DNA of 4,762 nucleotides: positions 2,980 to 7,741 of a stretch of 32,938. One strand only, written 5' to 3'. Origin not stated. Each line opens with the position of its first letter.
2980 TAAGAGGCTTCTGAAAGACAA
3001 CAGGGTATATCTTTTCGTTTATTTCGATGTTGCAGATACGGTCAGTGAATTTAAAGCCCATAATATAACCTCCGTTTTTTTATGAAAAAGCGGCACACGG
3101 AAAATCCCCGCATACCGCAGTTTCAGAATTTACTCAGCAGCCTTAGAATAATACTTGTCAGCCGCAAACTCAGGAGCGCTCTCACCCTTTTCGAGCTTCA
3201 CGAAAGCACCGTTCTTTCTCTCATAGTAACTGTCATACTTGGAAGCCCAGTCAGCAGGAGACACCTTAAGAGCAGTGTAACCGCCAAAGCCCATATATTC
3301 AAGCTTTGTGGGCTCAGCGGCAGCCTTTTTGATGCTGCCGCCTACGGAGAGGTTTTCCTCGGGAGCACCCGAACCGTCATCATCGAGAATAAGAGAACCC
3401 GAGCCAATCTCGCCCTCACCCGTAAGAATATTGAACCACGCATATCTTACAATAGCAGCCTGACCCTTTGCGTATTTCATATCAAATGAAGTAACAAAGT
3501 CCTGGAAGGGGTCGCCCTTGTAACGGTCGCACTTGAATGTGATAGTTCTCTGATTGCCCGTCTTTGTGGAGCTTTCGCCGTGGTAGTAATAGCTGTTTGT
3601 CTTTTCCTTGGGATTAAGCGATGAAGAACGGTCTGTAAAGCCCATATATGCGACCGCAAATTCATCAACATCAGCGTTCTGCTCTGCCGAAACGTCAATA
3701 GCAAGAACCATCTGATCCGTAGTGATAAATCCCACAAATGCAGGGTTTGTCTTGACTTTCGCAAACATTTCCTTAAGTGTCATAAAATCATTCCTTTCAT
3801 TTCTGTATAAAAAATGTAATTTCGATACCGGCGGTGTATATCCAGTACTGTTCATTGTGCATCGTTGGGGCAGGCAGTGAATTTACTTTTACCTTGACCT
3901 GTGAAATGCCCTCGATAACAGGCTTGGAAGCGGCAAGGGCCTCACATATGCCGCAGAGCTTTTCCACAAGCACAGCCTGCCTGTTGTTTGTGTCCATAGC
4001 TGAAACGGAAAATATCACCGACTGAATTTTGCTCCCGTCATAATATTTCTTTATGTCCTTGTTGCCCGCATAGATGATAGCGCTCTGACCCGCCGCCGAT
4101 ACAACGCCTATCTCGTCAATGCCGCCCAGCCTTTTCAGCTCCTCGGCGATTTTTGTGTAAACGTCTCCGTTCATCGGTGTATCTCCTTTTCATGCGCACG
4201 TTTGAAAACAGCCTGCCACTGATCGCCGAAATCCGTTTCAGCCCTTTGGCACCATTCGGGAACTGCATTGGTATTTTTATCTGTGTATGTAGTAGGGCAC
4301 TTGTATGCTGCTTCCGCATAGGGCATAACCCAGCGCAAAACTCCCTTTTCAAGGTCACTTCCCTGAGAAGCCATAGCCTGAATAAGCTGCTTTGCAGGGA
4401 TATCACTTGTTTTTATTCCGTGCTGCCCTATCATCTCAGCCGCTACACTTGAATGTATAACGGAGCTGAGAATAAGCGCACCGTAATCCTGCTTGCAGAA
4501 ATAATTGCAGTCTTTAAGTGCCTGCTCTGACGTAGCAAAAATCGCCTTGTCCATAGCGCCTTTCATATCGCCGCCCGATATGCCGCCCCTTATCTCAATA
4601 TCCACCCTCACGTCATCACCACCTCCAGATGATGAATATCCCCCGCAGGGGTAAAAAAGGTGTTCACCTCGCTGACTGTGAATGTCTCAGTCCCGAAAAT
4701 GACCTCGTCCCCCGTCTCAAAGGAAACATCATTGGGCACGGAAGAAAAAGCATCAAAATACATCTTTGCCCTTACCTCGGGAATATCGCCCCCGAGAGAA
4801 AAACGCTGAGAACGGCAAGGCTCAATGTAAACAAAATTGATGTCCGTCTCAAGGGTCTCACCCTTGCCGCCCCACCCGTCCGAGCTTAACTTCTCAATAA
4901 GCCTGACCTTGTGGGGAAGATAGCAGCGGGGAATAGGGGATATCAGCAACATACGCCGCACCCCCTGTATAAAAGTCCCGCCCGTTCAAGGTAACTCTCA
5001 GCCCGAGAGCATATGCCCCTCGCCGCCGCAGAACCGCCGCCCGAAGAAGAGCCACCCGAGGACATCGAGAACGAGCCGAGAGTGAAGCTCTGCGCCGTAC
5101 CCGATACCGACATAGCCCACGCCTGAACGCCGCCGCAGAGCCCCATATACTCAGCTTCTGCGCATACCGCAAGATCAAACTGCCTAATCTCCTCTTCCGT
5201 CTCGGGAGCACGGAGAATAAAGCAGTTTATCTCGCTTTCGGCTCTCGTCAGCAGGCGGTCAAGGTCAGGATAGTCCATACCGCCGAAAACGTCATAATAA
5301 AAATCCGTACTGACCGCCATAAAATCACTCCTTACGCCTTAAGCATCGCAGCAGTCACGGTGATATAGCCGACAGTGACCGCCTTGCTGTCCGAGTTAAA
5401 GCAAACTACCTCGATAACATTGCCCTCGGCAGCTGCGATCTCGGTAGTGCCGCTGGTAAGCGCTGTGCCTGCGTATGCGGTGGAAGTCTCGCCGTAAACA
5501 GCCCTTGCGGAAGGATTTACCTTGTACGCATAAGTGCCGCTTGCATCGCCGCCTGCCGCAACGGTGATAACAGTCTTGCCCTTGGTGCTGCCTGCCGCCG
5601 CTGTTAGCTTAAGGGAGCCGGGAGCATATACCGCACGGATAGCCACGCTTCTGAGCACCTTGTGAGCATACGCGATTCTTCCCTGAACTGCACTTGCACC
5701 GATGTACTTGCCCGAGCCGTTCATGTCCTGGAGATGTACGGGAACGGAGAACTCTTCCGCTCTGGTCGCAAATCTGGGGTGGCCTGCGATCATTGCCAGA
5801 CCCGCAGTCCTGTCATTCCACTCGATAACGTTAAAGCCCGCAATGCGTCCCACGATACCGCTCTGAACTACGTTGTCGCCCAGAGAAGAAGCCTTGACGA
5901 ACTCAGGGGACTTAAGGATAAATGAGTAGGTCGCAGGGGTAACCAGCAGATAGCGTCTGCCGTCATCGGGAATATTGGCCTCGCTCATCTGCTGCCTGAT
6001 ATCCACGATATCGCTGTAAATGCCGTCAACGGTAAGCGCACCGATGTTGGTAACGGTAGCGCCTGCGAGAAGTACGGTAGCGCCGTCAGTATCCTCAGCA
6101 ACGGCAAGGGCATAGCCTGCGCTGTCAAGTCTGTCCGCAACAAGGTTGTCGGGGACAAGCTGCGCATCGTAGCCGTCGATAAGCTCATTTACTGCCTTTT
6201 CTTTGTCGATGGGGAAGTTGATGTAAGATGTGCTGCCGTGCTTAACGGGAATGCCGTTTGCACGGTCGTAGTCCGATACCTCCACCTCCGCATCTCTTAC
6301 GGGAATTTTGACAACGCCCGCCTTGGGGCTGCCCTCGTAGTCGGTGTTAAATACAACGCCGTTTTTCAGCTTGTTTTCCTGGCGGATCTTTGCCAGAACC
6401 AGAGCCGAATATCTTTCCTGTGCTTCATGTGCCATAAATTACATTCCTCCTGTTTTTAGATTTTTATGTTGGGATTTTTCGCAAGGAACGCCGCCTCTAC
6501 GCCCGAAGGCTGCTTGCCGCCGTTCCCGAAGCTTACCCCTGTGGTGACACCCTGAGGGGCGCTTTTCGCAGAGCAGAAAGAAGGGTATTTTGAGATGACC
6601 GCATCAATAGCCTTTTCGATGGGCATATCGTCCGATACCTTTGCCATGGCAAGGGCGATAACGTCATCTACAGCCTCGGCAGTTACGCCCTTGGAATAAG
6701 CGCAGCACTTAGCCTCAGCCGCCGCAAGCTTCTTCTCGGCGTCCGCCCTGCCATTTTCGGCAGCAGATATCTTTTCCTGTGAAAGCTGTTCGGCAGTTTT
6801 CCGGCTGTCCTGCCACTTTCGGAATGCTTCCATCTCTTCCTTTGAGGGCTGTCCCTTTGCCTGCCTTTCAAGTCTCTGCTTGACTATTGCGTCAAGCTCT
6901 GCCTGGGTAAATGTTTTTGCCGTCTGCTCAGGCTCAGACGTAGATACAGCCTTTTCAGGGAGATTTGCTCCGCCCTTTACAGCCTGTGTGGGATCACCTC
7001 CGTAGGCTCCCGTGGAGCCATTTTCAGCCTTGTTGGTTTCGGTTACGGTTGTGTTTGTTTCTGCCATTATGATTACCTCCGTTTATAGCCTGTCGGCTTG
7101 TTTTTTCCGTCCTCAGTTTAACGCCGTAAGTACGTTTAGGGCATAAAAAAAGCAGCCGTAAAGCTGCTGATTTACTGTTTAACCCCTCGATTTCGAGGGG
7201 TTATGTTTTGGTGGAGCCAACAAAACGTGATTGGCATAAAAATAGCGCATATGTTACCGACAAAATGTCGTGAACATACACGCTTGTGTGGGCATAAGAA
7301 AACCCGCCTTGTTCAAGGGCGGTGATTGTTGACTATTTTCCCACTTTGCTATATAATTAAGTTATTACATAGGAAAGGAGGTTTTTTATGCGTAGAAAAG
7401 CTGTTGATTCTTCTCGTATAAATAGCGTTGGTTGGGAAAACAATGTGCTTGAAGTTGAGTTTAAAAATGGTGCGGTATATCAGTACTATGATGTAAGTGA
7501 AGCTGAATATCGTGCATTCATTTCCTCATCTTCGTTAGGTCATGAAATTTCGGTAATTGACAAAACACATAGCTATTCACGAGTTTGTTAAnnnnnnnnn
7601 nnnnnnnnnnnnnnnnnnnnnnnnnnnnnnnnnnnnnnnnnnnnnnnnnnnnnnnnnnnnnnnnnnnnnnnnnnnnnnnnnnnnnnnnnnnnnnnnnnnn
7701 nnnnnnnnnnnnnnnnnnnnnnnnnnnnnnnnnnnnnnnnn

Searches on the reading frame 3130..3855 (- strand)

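Call 62: search_protein_families(library=phrogs, proteins=[window:3130-3855:-], max_evalue=0.001)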
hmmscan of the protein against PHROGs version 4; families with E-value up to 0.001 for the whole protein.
window:3130-3855:- (241 aa): 2 families
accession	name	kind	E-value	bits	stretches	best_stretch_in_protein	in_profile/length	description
phrog_820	-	tail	1.5e-12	48.5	1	42-141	5-107/155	major tail protein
phrog_3099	-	unknown function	0.00018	22.6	1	62-138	24-101/171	-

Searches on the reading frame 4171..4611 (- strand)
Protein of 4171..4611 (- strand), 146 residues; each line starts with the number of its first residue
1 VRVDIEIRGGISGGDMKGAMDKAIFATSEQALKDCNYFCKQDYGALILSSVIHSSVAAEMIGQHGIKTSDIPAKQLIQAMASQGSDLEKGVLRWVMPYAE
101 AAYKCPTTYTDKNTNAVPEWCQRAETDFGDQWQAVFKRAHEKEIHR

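Call 62: search_protein_families(library=phrogs, proteins=[window:4171-4611:-], max_evalue=0.001)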
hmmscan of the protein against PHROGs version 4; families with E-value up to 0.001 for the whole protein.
window:4171-4611:- (146 aa): 1 family
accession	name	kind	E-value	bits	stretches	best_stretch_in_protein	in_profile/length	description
phrog_556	-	head and packaging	6e-15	56.7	2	88-139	101-156/295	minor head protein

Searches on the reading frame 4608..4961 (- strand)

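Call 62: search_protein_families(library=phrogs, proteins=[window:4608-4961:-], max_evalue=0.001)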
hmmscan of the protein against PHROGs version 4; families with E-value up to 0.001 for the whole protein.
window:4608-4961:- (117 aa): 1 family
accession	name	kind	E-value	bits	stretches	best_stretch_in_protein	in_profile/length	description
phrog_793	-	connector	2.3e-10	41.6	1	7-114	2-110/113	head-tail adaptor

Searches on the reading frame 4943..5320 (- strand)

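Call 62: search_protein_families(library=phrogs, proteins=[window:4943-5320:-], max_evalue=0.001)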
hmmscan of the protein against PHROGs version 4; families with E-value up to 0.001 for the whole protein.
window:4943-5320:- (125 aa): 2 families
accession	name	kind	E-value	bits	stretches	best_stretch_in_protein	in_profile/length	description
phrog_541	-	connector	2.4e-21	77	1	3-123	4-128/129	head-tail adaptor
phrog_17896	-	unknown function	1.5e-06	29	1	21-108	124-207/230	-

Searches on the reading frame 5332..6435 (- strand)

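Call 62: search_protein_families(library=phrogs, proteins=[window:5332-6435:-], max_evalue=0.001)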
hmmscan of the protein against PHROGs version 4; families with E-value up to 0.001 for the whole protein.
window:5332-6435:- (367 aa): 5 families
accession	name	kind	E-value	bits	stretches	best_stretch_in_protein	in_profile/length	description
phrog_267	-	head and packaging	2.4e-34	120.2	1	6-307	42-363/410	major head protein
phrog_283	-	head and packaging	3.3e-10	40.9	1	42-205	45-213/385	major head protein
phrog_544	-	head and packaging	1.9e-05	25.3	1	115-216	121-223/282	major head protein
phrog_422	-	head and packaging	4.2e-05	24.1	1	127-206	131-211/297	major head protein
phrog_3437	-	head and packaging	0.00025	21.4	1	130-209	145-224/294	major head protein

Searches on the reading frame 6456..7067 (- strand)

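Call 62: search_protein_families(library=phrogs, proteins=[window:6456-7067:-], max_evalue=0.001)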
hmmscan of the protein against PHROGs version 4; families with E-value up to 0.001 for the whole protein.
window:6456-7067:- (203 aa): 2 families
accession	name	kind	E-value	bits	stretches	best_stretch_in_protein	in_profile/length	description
phrog_2303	-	head and packaging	1.4e-29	104.5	1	15-188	16-201/219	head scaffolding protein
phrog_1793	-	head and packaging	7.9e-09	36.9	1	1-129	1-116/193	head scaffolding protein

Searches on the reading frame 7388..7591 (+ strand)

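Call 108: search_protein_families(library=phrogs, proteins=[window:7388-7591:+], max_evalue=0.001)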
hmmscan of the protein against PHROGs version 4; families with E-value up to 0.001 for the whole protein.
window:7388-7591:+ (67 aa): 2 families
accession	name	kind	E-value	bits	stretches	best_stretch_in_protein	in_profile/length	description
phrog_3292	-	unknown function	5.5e-14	53.2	1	1-64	108-173/436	-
phrog_8113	-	unknown function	7.4e-08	33.8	1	7-52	18-65/144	-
